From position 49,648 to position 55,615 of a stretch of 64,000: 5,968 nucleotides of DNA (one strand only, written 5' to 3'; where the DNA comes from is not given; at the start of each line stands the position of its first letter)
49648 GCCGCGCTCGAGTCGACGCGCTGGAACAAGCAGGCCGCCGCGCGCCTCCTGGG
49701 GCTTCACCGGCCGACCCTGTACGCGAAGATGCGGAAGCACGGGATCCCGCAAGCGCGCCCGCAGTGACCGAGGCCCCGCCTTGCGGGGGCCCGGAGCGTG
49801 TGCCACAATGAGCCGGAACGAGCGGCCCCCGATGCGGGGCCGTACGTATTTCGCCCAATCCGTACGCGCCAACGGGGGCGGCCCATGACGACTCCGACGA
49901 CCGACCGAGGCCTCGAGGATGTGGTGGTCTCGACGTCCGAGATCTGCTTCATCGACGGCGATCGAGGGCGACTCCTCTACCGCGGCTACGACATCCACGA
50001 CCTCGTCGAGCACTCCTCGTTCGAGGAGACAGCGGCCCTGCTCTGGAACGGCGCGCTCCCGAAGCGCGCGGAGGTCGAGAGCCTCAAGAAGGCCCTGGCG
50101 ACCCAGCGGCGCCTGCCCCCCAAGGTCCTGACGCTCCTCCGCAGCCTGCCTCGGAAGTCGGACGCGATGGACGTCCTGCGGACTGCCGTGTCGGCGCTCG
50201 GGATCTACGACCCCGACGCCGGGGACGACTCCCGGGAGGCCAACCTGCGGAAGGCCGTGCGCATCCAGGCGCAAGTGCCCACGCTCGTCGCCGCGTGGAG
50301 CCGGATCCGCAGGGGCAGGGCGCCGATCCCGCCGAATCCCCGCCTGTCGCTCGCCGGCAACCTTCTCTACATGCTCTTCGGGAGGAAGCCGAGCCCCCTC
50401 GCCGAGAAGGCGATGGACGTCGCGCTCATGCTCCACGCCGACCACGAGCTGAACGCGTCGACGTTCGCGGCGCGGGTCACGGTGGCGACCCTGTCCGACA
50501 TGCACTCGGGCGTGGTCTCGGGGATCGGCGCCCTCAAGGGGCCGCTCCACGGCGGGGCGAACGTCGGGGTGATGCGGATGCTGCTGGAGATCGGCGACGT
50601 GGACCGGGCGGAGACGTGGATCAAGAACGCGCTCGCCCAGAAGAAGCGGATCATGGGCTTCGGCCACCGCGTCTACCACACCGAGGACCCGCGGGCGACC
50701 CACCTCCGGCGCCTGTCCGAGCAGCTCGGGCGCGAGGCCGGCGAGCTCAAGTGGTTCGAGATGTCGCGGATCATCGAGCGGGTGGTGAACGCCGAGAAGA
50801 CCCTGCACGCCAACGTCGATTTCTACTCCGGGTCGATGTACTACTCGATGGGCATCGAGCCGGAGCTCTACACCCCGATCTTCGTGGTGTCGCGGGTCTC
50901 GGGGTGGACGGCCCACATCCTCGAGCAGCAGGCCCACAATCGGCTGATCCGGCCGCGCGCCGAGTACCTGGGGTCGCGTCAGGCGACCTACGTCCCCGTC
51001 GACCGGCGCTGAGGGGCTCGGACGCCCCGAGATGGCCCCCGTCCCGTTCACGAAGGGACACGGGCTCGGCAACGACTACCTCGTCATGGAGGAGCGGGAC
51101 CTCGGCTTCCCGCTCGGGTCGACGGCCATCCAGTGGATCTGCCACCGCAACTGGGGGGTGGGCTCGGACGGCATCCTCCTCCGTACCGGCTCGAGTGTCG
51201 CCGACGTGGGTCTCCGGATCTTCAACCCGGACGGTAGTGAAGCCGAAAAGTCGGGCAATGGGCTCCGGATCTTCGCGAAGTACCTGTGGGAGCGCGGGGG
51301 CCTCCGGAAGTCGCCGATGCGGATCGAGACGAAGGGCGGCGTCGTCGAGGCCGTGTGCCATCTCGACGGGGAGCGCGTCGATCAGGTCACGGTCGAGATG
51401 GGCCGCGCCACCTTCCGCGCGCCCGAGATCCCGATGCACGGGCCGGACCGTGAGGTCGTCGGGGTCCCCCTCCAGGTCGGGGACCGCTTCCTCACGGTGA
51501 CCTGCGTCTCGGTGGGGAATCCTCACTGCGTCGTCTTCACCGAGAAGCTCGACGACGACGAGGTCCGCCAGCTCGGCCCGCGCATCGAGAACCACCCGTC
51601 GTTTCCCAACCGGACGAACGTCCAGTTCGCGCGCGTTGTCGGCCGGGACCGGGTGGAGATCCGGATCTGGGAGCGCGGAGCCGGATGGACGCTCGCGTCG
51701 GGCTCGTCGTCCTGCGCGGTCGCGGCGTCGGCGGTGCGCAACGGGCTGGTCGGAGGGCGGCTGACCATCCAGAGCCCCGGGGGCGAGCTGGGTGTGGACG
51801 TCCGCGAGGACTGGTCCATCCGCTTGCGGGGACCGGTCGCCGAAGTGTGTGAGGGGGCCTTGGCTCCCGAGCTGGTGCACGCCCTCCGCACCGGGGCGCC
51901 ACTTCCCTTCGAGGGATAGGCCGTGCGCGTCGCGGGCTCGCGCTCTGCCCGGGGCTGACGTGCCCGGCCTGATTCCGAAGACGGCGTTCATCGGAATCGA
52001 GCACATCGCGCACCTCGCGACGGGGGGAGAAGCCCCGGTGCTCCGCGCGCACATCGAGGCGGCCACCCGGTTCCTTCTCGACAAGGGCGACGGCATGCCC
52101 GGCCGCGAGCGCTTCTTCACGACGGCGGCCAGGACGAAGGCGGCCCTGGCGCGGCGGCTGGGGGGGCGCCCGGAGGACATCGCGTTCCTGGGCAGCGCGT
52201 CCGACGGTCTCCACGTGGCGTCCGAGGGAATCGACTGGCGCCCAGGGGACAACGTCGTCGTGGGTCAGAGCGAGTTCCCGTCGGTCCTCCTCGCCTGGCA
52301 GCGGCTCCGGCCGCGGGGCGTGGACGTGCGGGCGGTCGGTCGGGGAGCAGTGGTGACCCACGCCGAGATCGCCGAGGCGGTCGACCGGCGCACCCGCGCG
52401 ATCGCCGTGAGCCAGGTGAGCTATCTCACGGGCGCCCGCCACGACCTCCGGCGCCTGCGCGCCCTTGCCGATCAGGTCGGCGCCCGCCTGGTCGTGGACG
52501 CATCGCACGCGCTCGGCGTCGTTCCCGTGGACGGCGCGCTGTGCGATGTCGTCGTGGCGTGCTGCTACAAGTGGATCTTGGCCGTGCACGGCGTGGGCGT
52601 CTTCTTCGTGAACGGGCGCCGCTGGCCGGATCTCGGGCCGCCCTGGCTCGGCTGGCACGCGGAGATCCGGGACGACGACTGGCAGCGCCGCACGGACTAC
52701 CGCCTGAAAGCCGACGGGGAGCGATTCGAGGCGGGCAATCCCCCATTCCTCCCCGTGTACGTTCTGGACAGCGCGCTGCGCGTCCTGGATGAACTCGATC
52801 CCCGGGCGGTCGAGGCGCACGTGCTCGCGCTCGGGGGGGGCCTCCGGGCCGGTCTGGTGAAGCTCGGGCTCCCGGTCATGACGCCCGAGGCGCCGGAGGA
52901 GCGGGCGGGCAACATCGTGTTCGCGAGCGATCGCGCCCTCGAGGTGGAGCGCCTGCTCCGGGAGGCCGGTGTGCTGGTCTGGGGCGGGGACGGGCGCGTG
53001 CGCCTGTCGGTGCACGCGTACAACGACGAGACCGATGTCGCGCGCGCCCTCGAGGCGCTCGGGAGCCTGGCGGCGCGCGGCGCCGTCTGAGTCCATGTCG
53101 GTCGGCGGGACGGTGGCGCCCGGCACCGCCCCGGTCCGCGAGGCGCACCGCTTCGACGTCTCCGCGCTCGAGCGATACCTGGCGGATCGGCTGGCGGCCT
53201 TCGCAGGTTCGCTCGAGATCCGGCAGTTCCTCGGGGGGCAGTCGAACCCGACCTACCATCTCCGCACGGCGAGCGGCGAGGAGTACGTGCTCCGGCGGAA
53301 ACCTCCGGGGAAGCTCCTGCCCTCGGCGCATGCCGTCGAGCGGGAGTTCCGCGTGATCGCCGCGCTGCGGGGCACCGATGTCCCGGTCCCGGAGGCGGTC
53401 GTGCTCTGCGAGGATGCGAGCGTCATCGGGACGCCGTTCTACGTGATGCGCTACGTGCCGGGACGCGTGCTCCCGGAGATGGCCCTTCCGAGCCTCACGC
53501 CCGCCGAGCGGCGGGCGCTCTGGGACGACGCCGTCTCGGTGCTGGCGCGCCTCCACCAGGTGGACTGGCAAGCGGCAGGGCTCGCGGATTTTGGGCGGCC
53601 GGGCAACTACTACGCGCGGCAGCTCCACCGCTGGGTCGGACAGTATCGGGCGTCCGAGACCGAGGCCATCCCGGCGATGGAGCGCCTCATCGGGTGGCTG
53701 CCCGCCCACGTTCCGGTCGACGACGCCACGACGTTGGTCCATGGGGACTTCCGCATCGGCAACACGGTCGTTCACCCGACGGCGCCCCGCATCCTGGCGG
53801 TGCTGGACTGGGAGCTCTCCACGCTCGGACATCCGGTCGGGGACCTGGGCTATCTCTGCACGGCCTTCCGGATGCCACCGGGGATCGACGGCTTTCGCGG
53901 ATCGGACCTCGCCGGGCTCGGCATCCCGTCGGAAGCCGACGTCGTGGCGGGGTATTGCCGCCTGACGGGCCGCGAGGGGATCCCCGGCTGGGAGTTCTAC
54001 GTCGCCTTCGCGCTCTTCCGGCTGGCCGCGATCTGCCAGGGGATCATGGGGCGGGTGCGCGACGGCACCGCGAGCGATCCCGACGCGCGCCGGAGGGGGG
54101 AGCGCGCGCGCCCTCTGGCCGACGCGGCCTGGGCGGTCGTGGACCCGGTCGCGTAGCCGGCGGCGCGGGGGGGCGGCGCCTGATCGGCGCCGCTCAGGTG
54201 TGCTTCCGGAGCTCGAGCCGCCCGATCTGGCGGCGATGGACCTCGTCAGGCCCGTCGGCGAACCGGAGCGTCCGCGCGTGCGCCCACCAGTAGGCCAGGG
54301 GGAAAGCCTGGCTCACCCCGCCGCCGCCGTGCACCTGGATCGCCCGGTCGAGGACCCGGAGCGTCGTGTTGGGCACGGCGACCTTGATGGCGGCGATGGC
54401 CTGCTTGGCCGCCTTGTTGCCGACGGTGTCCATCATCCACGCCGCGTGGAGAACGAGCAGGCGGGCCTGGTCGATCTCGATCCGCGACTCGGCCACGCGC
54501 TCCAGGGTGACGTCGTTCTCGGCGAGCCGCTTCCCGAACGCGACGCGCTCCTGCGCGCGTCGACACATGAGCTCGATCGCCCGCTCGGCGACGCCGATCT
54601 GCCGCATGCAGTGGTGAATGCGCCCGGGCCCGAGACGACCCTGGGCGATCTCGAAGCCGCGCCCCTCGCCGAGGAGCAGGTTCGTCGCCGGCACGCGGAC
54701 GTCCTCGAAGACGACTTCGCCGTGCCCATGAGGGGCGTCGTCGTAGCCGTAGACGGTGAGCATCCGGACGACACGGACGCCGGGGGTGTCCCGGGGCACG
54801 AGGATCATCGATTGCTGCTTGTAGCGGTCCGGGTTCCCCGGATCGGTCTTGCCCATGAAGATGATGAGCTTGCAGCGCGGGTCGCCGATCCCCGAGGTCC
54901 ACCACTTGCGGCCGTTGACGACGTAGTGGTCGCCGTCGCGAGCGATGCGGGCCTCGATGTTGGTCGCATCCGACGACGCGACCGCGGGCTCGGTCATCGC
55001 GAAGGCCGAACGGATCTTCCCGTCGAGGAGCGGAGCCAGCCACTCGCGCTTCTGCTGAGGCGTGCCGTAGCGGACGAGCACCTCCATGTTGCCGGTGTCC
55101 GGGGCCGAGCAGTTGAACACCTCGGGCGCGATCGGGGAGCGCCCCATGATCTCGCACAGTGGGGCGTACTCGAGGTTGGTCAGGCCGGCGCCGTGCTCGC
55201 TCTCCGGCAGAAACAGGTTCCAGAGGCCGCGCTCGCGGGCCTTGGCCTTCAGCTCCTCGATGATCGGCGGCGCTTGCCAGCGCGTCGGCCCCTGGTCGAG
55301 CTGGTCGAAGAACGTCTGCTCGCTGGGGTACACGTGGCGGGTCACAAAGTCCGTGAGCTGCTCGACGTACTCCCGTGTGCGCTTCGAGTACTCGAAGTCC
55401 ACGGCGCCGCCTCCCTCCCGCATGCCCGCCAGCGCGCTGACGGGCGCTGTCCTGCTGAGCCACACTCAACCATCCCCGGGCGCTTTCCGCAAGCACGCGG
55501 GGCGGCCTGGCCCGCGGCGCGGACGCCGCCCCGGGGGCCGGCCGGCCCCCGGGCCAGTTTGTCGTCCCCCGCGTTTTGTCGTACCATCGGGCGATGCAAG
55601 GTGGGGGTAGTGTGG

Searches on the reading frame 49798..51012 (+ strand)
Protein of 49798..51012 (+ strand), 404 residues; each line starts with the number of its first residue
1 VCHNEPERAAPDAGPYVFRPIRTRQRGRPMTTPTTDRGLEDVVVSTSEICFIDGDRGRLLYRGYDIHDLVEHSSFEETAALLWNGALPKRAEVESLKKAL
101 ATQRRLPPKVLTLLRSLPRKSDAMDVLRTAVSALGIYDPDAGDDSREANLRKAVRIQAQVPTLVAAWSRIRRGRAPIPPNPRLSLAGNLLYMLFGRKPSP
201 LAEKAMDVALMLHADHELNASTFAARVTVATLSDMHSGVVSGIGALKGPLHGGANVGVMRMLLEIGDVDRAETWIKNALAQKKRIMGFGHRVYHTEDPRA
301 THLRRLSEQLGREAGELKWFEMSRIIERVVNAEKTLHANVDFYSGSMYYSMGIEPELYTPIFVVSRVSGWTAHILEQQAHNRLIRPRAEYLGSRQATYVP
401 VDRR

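Call 73: search_protein_families(library=pfam, proteins=[window:49798-51012:+], max_evalue=0.00001)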
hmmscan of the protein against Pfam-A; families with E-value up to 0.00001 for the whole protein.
window:49798-51012:+ (404 aa): 1 family
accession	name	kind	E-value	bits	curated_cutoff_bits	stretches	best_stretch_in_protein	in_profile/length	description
PF00285.26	Citrate_synt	-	1.5e-137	458.9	27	1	38-387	1-357/357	Citrate synthase, C-terminal domain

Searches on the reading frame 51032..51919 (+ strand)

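Call 73: search_protein_families(library=pfam, proteins=[window:51032-51919:+], max_evalue=0.00001)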
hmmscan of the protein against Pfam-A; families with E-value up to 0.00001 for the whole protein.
window:51032-51919:+ (295 aa): 1 family
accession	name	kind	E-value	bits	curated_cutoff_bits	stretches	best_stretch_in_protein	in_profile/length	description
PF01678.24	DAP_epimerase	-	1.3e-54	183.9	34.7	2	6-128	1-120/121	Diaminopimelate epimerase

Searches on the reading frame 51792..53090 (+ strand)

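Call 74: search_protein_families(library=pfam, proteins=[window:51792-53090:+], max_evalue=0.00001)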
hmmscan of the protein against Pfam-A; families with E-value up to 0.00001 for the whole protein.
window:51792-53090:+ (432 aa): 2 families
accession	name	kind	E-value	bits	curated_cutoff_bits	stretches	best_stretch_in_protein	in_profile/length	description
PF00266.25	Aminotran_5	-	3e-29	102.6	21.5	1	110-417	43-369/371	Aminotransferase class-V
PF01041.23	DegT_DnrJ_EryC1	-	2.1e-10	40.8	19.8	1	133-243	45-152/360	DegT/DnrJ/EryC1/StrS aminotransferase family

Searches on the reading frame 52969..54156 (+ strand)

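Call 74: search_protein_families(library=pfam, proteins=[window:52969-54156:+], max_evalue=0.00001)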
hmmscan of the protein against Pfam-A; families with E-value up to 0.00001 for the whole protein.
window:52969-54156:+ (395 aa): 1 family
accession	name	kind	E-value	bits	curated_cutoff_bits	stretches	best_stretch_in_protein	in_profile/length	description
PF01636.29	APH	-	1.1e-56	192.8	23.2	1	83-305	1-218/239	Phosphotransferase enzyme family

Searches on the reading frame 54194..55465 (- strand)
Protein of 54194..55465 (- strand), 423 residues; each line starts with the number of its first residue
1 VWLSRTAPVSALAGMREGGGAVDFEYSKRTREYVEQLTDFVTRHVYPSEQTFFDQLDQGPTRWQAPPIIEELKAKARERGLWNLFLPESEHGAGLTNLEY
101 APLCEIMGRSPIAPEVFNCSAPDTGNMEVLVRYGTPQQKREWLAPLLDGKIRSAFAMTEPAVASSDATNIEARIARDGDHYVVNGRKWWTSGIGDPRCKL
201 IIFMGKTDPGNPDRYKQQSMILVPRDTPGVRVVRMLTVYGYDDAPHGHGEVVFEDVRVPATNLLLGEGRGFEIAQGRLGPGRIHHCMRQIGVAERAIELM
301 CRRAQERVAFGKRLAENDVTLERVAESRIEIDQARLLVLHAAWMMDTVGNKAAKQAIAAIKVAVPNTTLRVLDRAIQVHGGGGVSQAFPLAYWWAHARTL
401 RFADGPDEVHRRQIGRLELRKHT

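Call 74: search_protein_families(library=pfam, proteins=[window:54194-55465:-], max_evalue=0.00001)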
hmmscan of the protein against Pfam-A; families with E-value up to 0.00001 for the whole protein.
window:54194-55465:- (423 aa): 4 families
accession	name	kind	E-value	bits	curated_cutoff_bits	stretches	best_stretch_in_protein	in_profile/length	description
PF00441.29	Acyl-CoA_dh_1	-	1e-36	126.8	22.4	1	268-416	1-147/150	Acyl-CoA dehydrogenase, C-terminal domain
PF02770.24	Acyl-CoA_dh_M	-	2e-20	73.2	33.3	1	154-256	1-97/97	Acyl-CoA dehydrogenase, middle domain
PF02771.21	Acyl-CoA_dh_N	-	3.7e-11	43.8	22.9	1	31-150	5-113/113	Acyl-CoA dehydrogenase, N-terminal domain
PF08028.16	Acyl-CoA_dh_2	-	3e-10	40.9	22.7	1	284-392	2-118/134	Acyl-CoA dehydrogenase, C-terminal domain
